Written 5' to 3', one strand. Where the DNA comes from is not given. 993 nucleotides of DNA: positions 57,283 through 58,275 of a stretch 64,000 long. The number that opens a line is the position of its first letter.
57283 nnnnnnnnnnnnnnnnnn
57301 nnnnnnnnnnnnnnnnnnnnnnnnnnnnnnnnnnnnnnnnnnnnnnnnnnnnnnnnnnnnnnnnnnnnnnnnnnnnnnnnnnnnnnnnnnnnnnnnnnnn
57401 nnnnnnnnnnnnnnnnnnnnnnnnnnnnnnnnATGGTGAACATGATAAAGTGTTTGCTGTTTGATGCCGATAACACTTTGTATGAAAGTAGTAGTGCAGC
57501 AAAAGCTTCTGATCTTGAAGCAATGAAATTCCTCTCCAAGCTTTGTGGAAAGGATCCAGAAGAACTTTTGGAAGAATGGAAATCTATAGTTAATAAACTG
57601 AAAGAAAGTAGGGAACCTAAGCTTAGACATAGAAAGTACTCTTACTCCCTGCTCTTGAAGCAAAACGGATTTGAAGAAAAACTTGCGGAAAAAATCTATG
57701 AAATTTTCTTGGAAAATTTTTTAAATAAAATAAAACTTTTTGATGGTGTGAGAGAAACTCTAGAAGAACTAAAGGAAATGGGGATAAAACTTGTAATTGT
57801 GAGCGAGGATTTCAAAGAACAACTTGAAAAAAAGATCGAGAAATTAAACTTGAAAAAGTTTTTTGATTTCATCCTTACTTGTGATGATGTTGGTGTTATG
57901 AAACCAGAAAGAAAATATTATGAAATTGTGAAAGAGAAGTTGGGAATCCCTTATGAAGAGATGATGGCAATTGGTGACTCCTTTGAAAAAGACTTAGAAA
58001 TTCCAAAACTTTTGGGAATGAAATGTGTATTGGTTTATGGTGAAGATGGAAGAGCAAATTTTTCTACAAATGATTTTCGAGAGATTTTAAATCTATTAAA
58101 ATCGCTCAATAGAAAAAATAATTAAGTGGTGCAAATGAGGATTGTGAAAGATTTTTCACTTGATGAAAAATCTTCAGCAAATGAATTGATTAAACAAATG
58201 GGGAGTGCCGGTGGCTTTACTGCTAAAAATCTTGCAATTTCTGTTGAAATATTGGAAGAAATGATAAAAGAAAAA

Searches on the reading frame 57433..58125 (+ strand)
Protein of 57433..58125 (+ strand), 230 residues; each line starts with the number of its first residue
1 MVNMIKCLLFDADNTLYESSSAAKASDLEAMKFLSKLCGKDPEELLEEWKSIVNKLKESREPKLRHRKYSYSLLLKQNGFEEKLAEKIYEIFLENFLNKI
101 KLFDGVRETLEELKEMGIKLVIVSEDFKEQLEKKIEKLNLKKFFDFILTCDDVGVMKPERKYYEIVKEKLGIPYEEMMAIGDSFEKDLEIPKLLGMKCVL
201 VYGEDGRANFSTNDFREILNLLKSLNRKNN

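Call 59: search_protein_families(library=pfam, max_evalue=0.00001, proteins=[window:57433-58125:+])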
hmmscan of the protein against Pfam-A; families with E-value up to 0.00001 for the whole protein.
window:57433-58125:+ (230 aa): 4 families
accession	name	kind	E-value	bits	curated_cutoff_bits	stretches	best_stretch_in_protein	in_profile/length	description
PF00702.32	Hydrolase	-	2.7e-28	100.1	26.4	1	5-189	1-185/191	haloacid dehalogenase-like hydrolase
PF13419.12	HAD_2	-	1.5e-25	90.8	23.8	1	9-201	2-178/178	Haloacid dehalogenase-like hydrolase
PF12710.13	HAD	-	1.1e-09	39.4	27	1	9-183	2-181/189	haloacid dehalogenase-like hydrolase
PF13242.12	Hydrolase_like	-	1.1e-06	28.9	22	1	157-202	4-49/75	HAD-hyrolase-like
